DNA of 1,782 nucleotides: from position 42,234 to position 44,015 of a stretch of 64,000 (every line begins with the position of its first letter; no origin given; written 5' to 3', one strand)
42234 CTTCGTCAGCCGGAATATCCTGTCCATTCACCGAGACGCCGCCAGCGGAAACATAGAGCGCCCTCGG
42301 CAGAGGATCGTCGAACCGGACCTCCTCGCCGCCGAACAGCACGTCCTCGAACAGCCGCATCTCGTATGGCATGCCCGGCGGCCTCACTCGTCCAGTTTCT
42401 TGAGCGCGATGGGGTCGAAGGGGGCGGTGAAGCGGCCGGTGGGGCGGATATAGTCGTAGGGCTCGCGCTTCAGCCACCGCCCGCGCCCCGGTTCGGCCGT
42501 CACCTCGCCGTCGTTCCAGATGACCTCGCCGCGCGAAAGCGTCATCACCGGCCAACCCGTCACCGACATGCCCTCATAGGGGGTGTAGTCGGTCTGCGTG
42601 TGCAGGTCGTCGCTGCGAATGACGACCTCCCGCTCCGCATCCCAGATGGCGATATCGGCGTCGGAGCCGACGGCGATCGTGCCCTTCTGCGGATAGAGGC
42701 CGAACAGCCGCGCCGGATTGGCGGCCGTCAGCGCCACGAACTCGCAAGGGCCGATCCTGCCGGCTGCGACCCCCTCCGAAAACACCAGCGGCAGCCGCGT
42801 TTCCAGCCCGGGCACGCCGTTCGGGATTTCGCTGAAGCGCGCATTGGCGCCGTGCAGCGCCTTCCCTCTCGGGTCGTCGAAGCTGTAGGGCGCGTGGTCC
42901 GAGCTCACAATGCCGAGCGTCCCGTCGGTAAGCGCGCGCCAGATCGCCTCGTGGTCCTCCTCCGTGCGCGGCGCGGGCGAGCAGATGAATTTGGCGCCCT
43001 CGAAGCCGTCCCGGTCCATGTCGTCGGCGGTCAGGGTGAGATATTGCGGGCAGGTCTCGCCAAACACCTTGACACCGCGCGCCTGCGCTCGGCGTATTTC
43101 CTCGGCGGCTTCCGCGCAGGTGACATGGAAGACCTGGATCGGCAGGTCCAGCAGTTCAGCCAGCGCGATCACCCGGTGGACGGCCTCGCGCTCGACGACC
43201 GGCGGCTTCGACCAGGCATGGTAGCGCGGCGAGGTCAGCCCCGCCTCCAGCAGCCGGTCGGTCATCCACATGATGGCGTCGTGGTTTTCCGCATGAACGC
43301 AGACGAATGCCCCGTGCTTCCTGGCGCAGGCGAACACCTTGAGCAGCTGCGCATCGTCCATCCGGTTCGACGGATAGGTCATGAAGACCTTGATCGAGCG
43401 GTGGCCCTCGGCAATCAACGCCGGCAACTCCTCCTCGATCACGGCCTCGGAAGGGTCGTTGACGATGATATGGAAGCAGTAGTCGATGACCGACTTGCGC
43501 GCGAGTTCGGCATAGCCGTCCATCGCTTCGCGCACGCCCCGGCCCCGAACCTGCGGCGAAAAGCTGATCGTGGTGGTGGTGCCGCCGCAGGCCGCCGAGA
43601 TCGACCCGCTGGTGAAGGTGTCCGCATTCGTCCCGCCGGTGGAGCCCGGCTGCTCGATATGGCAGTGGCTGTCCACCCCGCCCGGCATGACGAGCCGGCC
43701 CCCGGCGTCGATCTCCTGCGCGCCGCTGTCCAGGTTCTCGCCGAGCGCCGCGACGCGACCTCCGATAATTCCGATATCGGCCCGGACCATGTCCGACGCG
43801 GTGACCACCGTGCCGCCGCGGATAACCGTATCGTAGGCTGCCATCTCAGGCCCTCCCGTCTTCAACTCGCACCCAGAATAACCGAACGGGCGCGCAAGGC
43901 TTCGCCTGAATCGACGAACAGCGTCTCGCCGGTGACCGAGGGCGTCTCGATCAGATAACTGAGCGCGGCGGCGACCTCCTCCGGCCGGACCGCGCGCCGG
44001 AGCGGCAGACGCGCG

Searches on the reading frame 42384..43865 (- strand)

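Call 18: search_protein_families(library=pfam, proteins=[window:42384-43865:-], max_evalue=0.001)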
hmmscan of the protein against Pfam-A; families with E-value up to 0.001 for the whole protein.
window:42384-43865:- (493 aa): 2 families
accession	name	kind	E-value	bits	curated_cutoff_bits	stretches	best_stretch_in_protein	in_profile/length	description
PF01979.26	Amidohydro_1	-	1.1e-26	94.4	25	1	58-448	1-344/345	Amidohydrolase family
PF07969.17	Amidohydro_3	-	1.3e-17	64.8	29.7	2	375-448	411-470/472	Amidohydrolase family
